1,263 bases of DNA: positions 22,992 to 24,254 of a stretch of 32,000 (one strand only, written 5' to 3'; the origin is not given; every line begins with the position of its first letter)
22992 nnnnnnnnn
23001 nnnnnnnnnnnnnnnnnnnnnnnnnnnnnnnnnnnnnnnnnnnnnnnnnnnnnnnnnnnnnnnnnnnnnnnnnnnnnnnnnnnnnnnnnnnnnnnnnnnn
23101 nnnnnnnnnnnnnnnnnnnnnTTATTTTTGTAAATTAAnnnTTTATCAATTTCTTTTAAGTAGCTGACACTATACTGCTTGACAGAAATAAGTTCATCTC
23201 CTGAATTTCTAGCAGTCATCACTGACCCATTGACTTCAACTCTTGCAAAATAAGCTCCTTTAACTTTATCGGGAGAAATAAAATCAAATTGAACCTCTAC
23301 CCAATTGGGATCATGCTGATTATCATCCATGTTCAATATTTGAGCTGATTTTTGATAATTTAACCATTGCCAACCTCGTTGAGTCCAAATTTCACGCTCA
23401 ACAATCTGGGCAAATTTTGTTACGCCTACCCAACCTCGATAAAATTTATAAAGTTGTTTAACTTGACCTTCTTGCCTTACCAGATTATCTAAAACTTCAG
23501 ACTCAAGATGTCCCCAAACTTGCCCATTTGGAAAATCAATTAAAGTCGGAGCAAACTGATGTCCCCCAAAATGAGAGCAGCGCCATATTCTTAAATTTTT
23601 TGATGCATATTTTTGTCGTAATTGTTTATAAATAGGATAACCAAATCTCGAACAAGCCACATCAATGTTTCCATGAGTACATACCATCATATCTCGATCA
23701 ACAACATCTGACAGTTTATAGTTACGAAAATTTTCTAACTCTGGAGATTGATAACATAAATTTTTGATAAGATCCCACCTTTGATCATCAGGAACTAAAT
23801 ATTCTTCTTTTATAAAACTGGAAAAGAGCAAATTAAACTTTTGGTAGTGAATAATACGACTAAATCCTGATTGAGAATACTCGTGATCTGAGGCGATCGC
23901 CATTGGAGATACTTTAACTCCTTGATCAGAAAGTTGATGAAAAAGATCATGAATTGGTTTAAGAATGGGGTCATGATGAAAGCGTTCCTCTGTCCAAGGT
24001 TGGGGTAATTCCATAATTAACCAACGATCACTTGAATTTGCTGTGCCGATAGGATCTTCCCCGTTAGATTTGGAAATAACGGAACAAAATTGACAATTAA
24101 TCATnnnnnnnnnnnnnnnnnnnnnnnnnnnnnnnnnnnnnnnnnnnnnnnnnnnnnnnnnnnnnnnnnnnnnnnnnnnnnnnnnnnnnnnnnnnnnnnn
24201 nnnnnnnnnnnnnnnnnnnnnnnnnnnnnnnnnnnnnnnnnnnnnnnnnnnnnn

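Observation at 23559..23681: C-X8-C ... H-X3-H ligand signature of Apd1/Aim32-type [2Fe-2S] proteins in a siderophore-operon gene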

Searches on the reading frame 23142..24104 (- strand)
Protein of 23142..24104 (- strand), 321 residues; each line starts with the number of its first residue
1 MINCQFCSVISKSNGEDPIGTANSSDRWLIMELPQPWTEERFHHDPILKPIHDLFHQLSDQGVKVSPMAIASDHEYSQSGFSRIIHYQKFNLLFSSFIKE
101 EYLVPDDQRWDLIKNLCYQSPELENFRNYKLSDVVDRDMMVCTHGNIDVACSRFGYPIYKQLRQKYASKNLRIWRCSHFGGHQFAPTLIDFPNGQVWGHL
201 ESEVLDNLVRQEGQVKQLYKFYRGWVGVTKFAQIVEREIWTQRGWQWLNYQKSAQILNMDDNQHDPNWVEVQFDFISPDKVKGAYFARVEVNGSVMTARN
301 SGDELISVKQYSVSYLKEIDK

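Call 3: search_protein_families(library=pfam, proteins=[window:23142-24104:-], max_evalue=1)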
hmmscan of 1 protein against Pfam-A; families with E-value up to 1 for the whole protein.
window:23142-24104:- (321 aa): 2 families
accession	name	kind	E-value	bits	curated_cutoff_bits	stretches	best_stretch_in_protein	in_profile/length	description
PF06999.17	Suc_Fer-like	-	3.3e-32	112.6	34.9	1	19-224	2-191/191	Sucrase/ferredoxin-like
PF08084.16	PROCT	-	0.077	13.4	23.6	1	75-111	35-70/123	PROCT (NUC072) domain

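Call 4: search_protein_families(library=ncbifam, proteins=[window:23142-24104:-], max_evalue=1)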
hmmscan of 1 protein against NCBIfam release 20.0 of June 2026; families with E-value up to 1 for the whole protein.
window:23142-24104:- (321 aa): 0 families

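Call 8: search_solved_structures(query=window:23142-24104:-, max_evalue=10, show_alignments=3)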
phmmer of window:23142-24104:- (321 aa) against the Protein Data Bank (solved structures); distinct sequences matched with E-value up to 10: 2.
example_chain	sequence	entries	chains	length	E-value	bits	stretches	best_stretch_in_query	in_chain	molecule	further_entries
1b7b_A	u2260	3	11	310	0.32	13.4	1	125-186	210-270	CARBAMATE KINASE | CARBAMATE KINASE 1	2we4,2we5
4jnd_A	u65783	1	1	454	0.74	12.3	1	30-57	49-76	Ca(2+)/calmodulin-dependent protein kinase phosphatase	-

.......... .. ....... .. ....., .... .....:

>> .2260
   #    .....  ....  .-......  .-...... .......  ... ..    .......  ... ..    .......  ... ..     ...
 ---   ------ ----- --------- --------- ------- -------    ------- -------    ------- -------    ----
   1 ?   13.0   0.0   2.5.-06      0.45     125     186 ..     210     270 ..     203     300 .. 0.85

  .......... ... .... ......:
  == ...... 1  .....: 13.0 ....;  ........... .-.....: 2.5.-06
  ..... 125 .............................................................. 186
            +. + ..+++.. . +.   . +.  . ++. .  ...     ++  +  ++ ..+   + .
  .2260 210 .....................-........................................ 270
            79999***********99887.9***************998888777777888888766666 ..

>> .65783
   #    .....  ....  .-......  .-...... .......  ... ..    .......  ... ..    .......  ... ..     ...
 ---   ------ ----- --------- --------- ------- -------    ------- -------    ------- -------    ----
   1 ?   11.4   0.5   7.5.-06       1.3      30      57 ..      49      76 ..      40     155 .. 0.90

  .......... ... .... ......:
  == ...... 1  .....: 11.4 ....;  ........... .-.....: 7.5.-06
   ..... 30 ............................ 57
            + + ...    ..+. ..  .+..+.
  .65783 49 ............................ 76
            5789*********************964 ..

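Call 14: find_homologous_proteins(query=window:23142-24104:-)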
Query window:23142-24104:- (321 aa): 953 proteins with E <= 0.001 among 1196 candidates; the best 120 are listed.
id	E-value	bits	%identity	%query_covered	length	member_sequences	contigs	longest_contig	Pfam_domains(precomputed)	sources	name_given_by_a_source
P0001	1.7e-211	720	94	100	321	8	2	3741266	PF06999.18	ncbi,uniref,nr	ncbi:sucrase ferredoxin [Synechocystis sp. PCC 7339]|uniref:sucrase ferredoxin n=1 Tax=unclassified 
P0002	1.1e-165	569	74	98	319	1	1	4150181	PF06999.18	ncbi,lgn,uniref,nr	ncbi:sucrase ferredoxin [Geminocystis sp. NIES-3709]|uniref:sucrase ferredoxin n=1 Tax=Geminocystis 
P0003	3.0e-129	449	59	99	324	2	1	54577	PF06999.18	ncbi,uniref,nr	ncbi:sucrase ferredoxin [Lusitaniella coriacea LEGE 07157]|uniref:Sucrase ferredoxin n=1 Tax=Lusitan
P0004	4.7e-127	442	59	99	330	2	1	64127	PF06999.18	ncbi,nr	ncbi:MAG: sucrase ferredoxin [Nodularia sp. (in: Bacteria)]|nr:MAG: sucrase ferredoxin [Nodularia sp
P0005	2.4e-125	436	60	96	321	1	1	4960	PF06999.18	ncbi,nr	ncbi:sucrase ferredoxin [Pleurocapsales cyanobacterium LEGE 06147]|nr:sucrase ferredoxin [Pleurocaps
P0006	1.1e-124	434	59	99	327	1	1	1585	PF06999.18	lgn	-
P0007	2.5e-124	433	57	99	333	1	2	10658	PF06999.18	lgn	-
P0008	6.2e-124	432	58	98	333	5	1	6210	PF06999.18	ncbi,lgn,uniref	ncbi:sucrase ferredoxin [Nostoc sp.]|uniref:sucrase ferredoxin n=1 Tax=Nostoc sp. TaxID=1180 RepID=U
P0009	9.6e-124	431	56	99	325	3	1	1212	PF06999.18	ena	-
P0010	1.2e-123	431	57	98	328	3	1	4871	PF06999.18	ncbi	ncbi:MAG: sucrase ferredoxin [Cyanobacteria bacterium P01_H01_bin.21]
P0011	2.0e-122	427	55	99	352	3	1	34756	PF06999.18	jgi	jgi:hypothetical protein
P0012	2.4e-122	426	58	99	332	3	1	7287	PF06999.18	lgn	-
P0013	5.6e-122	425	56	98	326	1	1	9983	PF06999.18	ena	-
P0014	9.6e-122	425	56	99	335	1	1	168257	PF06999.18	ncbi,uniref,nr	ncbi:sucrase ferredoxin [Oculatella sp. LEGE 06141]|uniref:sucrase ferredoxin n=1 Tax=Oculatella sp.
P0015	1.8e-121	424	58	99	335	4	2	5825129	PF06999.18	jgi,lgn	jgi:hypothetical protein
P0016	1.8e-121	424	55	99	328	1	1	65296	PF06999.18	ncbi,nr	ncbi:sucrase ferredoxin [Leptothoe sp. LEGE 181152]|nr:sucrase ferredoxin [Leptothoe sp. LEGE 181152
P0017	1.3e-120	421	56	99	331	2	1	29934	PF06999.18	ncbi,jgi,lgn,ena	ncbi:MAG TPA: sucrase ferredoxin [Crinalium sp.]|jgi:hypothetical protein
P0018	1.6e-120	420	56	99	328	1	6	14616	PF06999.18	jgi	jgi:hypothetical protein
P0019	1.3e-119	417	56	99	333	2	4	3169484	PF06999.18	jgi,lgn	-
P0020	7.3e-119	415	57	99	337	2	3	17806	PF06999.18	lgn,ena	-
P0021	8.9e-119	415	56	99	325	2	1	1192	PF06999.18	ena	-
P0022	9.2e-119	415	57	99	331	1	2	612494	PF06999.18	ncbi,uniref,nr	ncbi:sucrase ferredoxin [Nodosilinea sp. PGN35]|uniref:sucrase ferredoxin n=1 Tax=Nodosilinea sp. PG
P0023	1.3e-118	414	51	99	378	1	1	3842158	PF06999.18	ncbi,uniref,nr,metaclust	ncbi:sucrase ferredoxin [Leptolyngbya sp. KIOST-1]|uniref:sucrase ferredoxin n=1 Tax=Leptolyngbya sp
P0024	7.8e-118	412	57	99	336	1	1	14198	PF06999.18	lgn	-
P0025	1.0e-117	411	56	99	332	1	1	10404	PF06999.18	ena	-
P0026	1.6e-117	411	53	99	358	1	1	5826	PF06999.18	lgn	-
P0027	2.9e-117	410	55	98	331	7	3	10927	PF06999.18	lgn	-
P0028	5.4e-117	409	56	98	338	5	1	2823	PF06999.18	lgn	-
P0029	6.9e-117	409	53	98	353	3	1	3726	PF06999.18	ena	-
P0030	1.5e-116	407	55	98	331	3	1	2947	PF06999.18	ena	-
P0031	8.9e-116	405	54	98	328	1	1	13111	PF06999.18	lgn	-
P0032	1.6e-115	404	57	99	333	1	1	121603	PF06999.18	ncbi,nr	ncbi:MAG: sucrase ferredoxin [Symploca sp. SIO2E9]|nr:sucrase ferredoxin [Symploca sp. SIO2E9]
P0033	2.2e-115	404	55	99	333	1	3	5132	PF06999.18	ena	-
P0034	3.2e-115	403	55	99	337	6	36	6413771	PF06999.18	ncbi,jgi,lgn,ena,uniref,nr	ncbi:sucrase ferredoxin [Anabaena sp. FACHB-709]|uniref:Sucraseferredoxin family protein n=2 Tax=Nos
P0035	4.5e-115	403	57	99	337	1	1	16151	PF06999.18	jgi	jgi:hypothetical protein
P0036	5.2e-115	402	56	98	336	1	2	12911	PF06999.18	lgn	-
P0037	1.9e-114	401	55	99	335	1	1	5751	PF06999.18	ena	-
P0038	3.7e-114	400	54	98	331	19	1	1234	PF06999.18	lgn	-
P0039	9.9e-114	398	54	98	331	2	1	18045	PF06999.18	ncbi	ncbi:MAG: sucrase ferredoxin [Cyanobacteria bacterium P01_A01_bin.68]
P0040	1.3e-113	398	55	98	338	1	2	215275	PF06999.18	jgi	jgi:hypothetical protein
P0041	1.4e-113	398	54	98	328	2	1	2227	PF06999.18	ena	-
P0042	6.2e-113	396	55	98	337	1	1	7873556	PF06999.18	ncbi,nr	ncbi:MAG: sucrase ferredoxin [Leptolyngbya sp. SIOISBB]|nr:sucrase ferredoxin [Leptolyngbya sp. SIOI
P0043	7.2e-113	395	56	99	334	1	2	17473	PF06999.18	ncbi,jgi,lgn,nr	ncbi:MAG: sucrase ferredoxin [Aphanocapsa sp. GSE-SYN-MK-11-07L]|jgi:hypothetical protein|nr:sucrase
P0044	1.0e-112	395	55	92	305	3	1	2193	PF06999.18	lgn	-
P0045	1.4e-112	394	57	99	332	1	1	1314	PF06999.18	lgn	-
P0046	4.9e-112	393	52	99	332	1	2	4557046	PF06999.18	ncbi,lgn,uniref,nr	ncbi:Sucraseferredoxin family protein [Thalassoporum mexicanum PCC 7367]|uniref:sucrase ferredoxin n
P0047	6.7e-112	392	54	98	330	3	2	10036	PF06999.18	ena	-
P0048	1.7e-111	391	55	99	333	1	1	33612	PF06999.18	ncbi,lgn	ncbi:MAG: sucrase ferredoxin [Cyanobacteria bacterium P01_G01_bin.39]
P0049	2.3e-111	390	55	95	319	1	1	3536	PF06999.18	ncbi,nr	ncbi:MAG: sucrase ferredoxin, partial [Leptolyngbya sp. SIO4C5]|nr:sucrase ferredoxin [Leptolyngbya 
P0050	2.3e-111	390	51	99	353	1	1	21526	PF06999.18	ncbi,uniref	ncbi:sucrase ferredoxin [Almyronema epifaneia]|uniref:Sucrase ferredoxin n=1 Tax=Almyronema epifanei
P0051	2.6e-111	390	55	95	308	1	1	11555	PF06999.18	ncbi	ncbi:MAG: sucrase ferredoxin, partial [Cyanobacteria bacterium P01_H01_bin.105]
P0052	3.6e-111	390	54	100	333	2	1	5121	PF06999.18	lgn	-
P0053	7.3e-111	389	56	99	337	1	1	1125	PF06999.18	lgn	-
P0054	8.0e-111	389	54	99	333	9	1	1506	PF06999.18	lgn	-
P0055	1.3e-110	388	54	99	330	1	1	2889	PF06999.18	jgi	jgi:hypothetical protein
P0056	1.7e-110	388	52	100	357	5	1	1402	PF06999.18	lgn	-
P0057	3.6e-110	386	56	98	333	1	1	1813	PF06999.18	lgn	-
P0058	8.9e-110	385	54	99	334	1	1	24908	PF06999.18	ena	-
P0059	6.8e-109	382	51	99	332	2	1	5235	PF06999.18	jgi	jgi:hypothetical protein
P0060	1.7e-108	381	52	98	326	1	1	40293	PF06999.18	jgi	-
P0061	2.7e-108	380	56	91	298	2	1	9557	PF06999.18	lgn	-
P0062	3.3e-108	380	54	98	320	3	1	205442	PF06999.18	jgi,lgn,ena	-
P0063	3.9e-108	380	53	99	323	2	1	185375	PF06999.18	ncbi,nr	ncbi:sucrase ferredoxin [Leptolyngbya sp. 'hensonii']|nr:sucrase ferredoxin [Leptolyngbya sp. 'henso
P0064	4.4e-108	380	52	97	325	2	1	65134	PF06999.18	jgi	-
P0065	6.2e-108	379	52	98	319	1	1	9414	PF06999.18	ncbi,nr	ncbi:MAG: sucrase ferredoxin [Leptolyngbya sp. SIO1D8]|nr:sucrase ferredoxin [Leptolyngbya sp. SIO1D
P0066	1.3e-107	378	53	98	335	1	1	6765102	PF06999.18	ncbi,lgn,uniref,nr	ncbi:sucrase ferredoxin [Nostoc sp. TCL26-01]|uniref:sucrase ferredoxin n=1 Tax=Nostoc sp. TCL26-01 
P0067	3.8e-107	377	50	99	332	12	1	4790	PF06999.18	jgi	jgi:hypothetical protein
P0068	8.3e-107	375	51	99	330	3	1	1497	PF06999.18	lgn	-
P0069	8.4e-107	375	52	98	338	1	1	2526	PF06999.18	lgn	-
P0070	9.3e-107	375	54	99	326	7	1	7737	PF06999.18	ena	-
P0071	1.1e-106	375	54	99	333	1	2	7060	PF06999.18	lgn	-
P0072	1.6e-106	374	56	84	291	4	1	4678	PF06999.18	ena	-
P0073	4.0e-106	373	50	99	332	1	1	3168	PF06999.18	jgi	jgi:hypothetical protein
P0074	2.0e-105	371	53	99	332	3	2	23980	PF06999.18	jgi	-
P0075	2.6e-105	370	50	100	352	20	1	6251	PF06999.18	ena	-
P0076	2.9e-105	370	52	99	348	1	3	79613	PF06999.18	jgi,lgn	jgi:hypothetical protein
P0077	3.2e-105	370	47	99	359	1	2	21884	PF06999.18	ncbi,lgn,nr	ncbi:MAG: sucrase ferredoxin [Cyanobacteria bacterium CRU_2_1]|nr:sucrase ferredoxin [Cyanobacteria 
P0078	4.1e-105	370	52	98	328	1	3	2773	PF06999.18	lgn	-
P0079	1.2e-104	368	50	98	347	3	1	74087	PF06999.18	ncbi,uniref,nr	ncbi:sucrase ferredoxin [Brasilonema sp. UFV-L1]|uniref:sucrase ferredoxin n=1 Tax=Brasilonema sp. U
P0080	1.4e-104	368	46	99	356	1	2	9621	PF06999.18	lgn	-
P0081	4.2e-104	367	48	99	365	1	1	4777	PF06999.18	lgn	-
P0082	6.2e-104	366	49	100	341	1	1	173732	PF06999.18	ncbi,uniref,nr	ncbi:MAG: sucrase ferredoxin [Nostoc sp. DedQUE12b]|uniref:sucrase ferredoxin n=1 Tax=Nostoc sp. Ded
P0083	7.3e-104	366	52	98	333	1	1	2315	PF06999.18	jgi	-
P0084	8.5e-104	366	51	99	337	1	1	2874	PF06999.18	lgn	-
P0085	8.9e-104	365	51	100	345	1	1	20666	PF06999.18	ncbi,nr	ncbi:MAG: sucrase ferredoxin [Leptolyngbya sp. SIO4C5]|nr:sucrase ferredoxin [Leptolyngbya sp. SIO4C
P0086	1.1e-103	365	49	99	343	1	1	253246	PF06999.18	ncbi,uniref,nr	ncbi:MAG: sucrase ferredoxin [Nostoc sp. DedQUE12b]|uniref:sucrase ferredoxin n=1 Tax=Nostoc sp. Ded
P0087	1.2e-103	365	52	98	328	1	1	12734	PF06999.18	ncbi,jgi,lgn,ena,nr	ncbi:MAG: sucrase ferredoxin [Goleter apudmare HA4340-LM2]|jgi:hypothetical protein|nr:sucrase ferre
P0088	1.6e-103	365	46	100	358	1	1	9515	PF06999.18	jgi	jgi:hypothetical protein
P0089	3.4e-103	364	48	94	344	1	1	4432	PF06999.18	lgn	-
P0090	3.8e-103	363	53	99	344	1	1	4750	PF06999.18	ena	-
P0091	5.5e-103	363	51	98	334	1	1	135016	PF06999.18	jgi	jgi:hypothetical protein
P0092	5.8e-103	363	50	99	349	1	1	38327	PF06999.18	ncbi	-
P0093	6.1e-103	363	49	97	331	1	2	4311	PF06999.18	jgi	-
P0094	8.4e-103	362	45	98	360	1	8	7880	PF06999.18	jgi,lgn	jgi:hypothetical protein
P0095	8.7e-103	362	50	99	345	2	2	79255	PF06999.18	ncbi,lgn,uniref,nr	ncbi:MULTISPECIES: sucrase ferredoxin [Nostoc]|uniref:Sucrase ferredoxin n=1 Tax=Nostoc punctiforme 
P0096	9.4e-103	362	52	97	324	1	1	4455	PF06999.18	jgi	-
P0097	1.1e-102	362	50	99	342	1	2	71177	PF06999.18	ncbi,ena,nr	ncbi:MAG: sucrase ferredoxin [Crocosphaera sp.]|nr:sucrase ferredoxin [Crocosphaera sp.]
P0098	1.5e-102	361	52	99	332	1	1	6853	PF06999.18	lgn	-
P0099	1.7e-102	361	51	99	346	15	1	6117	PF06999.18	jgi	jgi:hypothetical protein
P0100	2.1e-102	361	50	99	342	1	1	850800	PF06999.18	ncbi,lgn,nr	ncbi:sucrase ferredoxin [Tolypothrix campylonemoides VB511288]|nr:sucrase ferredoxin [Tolypothrix ca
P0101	2.3e-102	361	50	98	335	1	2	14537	PF06999.18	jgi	jgi:hypothetical protein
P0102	2.3e-102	361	49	100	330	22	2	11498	PF06999.18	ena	-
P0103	2.5e-102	361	50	99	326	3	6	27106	PF06999.18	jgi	jgi:hypothetical protein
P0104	2.5e-102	361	51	97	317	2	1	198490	PF06999.18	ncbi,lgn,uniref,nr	ncbi:sucrase ferredoxin [Chroococcidiopsis sp. TS-821]|uniref:sucrase ferredoxin n=1 Tax=Chroococcid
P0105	3.1e-102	360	49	99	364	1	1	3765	PF06999.18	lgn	-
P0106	4.2e-102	360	50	99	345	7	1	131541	PF06999.18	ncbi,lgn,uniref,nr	ncbi:MAG: sucrase ferredoxin [Nostoc sp. DedQUE04]|uniref:sucrase ferredoxin n=1 Tax=Nostoc sp. DedQ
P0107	4.8e-102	360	49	99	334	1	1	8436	PF06999.18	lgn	-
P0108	4.8e-102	360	49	99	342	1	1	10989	PF06999.18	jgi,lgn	jgi:hypothetical protein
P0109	4.9e-102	360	50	99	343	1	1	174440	PF06999.18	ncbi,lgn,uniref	ncbi:sucrase ferredoxin [Calothrix sp. CCY 0018]|uniref:sucrase ferredoxin n=1 Tax=Calothrix sp. CCY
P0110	5.1e-102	360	49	100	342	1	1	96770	PF06999.18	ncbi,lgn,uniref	ncbi:MAG: sucrase ferredoxin [Nostoc sp.]|uniref:sucrase ferredoxin n=1 Tax=Nostoc sp. TaxID=1180 Re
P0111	6.2e-102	359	50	99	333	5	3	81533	PF06999.18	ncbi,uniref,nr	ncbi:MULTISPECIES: sucrase ferredoxin [Fischerella]|uniref:Sucrase ferredoxin n=1 Tax=Fischerella mu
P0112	6.7e-102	359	49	100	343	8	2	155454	PF06999.18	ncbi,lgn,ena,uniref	ncbi:MAG: sucrase ferredoxin [Nostoc sp.]|uniref:sucrase ferredoxin n=1 Tax=Nostoc sp. TaxID=1180 Re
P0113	8.5e-102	359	50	99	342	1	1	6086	PF06999.18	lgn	-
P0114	1.8e-101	358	51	99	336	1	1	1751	PF06999.18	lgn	-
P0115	2.0e-101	358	49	99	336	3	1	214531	PF06999.18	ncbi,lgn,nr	ncbi:MAG: sucrase ferredoxin [Brasilonema angustatum HA4187-MV1]|nr:sucrase ferredoxin [Brasilonema 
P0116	2.2e-101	358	50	100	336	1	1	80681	PF06999.18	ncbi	-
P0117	2.2e-101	358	50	99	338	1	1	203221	PF06999.18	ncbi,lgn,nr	ncbi:MAG: sucrase ferredoxin [Nostoc sp. SerVER01]|nr:sucrase ferredoxin [Nostoc sp. SerVER01]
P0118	2.4e-101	357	49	99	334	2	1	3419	PF06999.18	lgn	-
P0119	2.6e-101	357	50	99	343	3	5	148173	PF06999.18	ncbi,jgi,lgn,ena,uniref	ncbi:sucrase ferredoxin [Scytonema sp. PCC 10023]|uniref:sucrase ferredoxin n=1 Tax=Scytonema sp. PC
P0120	2.6e-101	357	50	100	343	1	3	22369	PF06999.18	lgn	-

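Call 17: search_solved_structures(query=A1, max_evalue=10, show_alignments=3)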
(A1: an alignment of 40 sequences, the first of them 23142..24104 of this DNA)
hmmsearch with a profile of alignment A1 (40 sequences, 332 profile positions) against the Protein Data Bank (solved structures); distinct sequences matched with E-value up to 10: 0.

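Call 22: find_related_loci(query=A1, collection=genome_contigs, flank=10000)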
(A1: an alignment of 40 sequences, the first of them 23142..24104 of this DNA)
Query A1 (321 aa) in genome_contigs; peptide patterns used: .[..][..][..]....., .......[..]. (x = any residue, [..] = any of these).
410 stretches matched a pattern; 401 encode a relative of the query (tblastn E <= 1e-3); the best 80 are kept; 80 distinct loci.
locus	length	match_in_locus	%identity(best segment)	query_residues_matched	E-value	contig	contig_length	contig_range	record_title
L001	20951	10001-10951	59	1-319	1e-132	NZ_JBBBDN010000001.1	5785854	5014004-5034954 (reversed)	Lusitaniella coriacea LEGE 07167 1, whole genome shotgun sequence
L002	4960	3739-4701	60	3-319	3e-133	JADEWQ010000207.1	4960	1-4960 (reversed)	Pleurocapsales cyanobacterium LEGE 06147 NODE_911_length_, whole genome shotgun sequence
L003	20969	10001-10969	59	1-319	4e-132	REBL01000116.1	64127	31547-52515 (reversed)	MAG: Nodularia sp. (in: Bacteria) isolate LCM1.Bin15 NODE_168_length_64127_cov_43.3032, whole genome shotgun sequence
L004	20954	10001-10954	56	3-319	2e-128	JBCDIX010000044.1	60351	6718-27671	MAG: Cyanobacteria bacterium P01_H01_bin.21 k141_3510939_length_60351_cov_20.8457, whole genome shotgun sequence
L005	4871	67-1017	57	3-316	1e-129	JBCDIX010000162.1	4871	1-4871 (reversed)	MAG: Cyanobacteria bacterium P01_H01_bin.21 k141_411765_length_4871_cov_17.1025, whole genome shotgun sequence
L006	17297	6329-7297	58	3-319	1e-127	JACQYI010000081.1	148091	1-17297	MAG: Oscillatoriophycideae cyanobacterium NC_groundwater_1537_Pr4_S-0.65um_50_18 SR1-18-Sp65_coassembly_scaffold_780263,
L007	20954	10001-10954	56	2-316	1e-125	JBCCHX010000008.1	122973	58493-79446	MAG: Cyanobacteria bacterium P01_B01_bin.77 k141_2723418_length_122973_cov_24.7629, whole genome shotgun sequence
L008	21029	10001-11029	54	3-318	3e-125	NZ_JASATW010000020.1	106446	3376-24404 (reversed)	Sphaerothrix gracilis Ecp01 Spahero_20, whole genome shotgun sequence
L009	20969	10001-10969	56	3-319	5e-125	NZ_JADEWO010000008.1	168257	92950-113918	Oculatella sp. LEGE 06141 NODE_8_length_168257_cov_11.505, whole genome shotgun sequence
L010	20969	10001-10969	56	3-319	4e-124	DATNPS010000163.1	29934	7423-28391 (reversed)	MAG TPA_asm: Crinalium sp. isolate SMAG_U16487 k141_2574678, whole genome shotgun sequence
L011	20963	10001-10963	56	3-317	1e-123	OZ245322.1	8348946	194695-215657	MAG: Rivularia sp. (in: cyanobacteria) isolate e4d53434-fe93-44d6-a006-3b8e436d63b4 genome assembly, chromosome: 1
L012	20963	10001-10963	55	3-317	7e-121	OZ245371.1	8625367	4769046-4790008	MAG: Rivularia sp. (in: cyanobacteria) isolate beb1a3fd-4142-4b91-b7aa-4b2fb1984bcf genome assembly, chromosome: 1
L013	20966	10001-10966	57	3-319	3e-120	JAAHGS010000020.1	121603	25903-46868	MAG: Symploca sp. SIO2E9 2E9_NODE_20, whole genome shotgun sequence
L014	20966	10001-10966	55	3-318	8e-120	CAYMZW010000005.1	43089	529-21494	MAG TPA_asm: uncultured Rivularia sp. isolate SRP063590_co1_49 genome assembly, contig: NODE_783_length_43089_cov_97.908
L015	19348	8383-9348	55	3-318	7e-119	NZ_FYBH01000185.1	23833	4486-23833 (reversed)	Calothrix rhizosoleniae SC01 isolate 1, whole genome shotgun sequence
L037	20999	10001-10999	49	1-320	3e-108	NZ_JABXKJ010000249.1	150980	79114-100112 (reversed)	MAG: Nostoc sp. NMS7 NODE_171_length_150980_cov_26.4662, whole genome shotgun sequence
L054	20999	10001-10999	49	1-320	1e-105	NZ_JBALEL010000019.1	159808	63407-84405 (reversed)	MAG: Nostoc sp. isolate P6236 bin 11 NODE_21_length_159808_cov_35.808375, whole genome shotgun sequence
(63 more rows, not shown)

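Call 23: predict_structure(alignment_id=A1)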
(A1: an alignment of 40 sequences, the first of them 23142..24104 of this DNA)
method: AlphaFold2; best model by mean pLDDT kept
length: 321 residues; sequences in the alignment: 40
mean_pLDDT: 86.9   pTM: 0.85
mean pLDDT of the five models: 86.9, 86.4, 85.6, 84.8, 84.3
residues with pLDDT >= 90: 188; 70-90: 93; 50-70: 33; < 50: 7
segments of 3 or more residues with pLDDT < 50: 1-3, 180-182
pLDDT, mean of each block of 10 residues (from residue 1): 53 56 86 86 89 91 90 90 94 86 96 94 96 92 74 83 94 83 70 89 90 90 89 94 94 95 91 95 97 81 79 95 73
secondary structure, 60 per line:
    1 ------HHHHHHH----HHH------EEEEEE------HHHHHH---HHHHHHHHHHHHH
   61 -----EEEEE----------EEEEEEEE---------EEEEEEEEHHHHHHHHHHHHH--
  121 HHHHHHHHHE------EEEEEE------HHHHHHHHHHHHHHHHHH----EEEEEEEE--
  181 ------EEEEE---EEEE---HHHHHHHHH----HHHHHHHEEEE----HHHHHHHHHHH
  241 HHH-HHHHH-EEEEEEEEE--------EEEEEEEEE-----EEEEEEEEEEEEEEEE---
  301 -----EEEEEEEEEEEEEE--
elements in order: H7-13 E27-32 H39-44 H48-60 E66-70 E81-88 E98-105 H106-118 H121-129 E137-142 H149-166 E171-178 E187-191 E195-198 H202-210 H215-221 E222-225 H230-243 H245-249 E251-259 E268-276 E282-297 E306-319
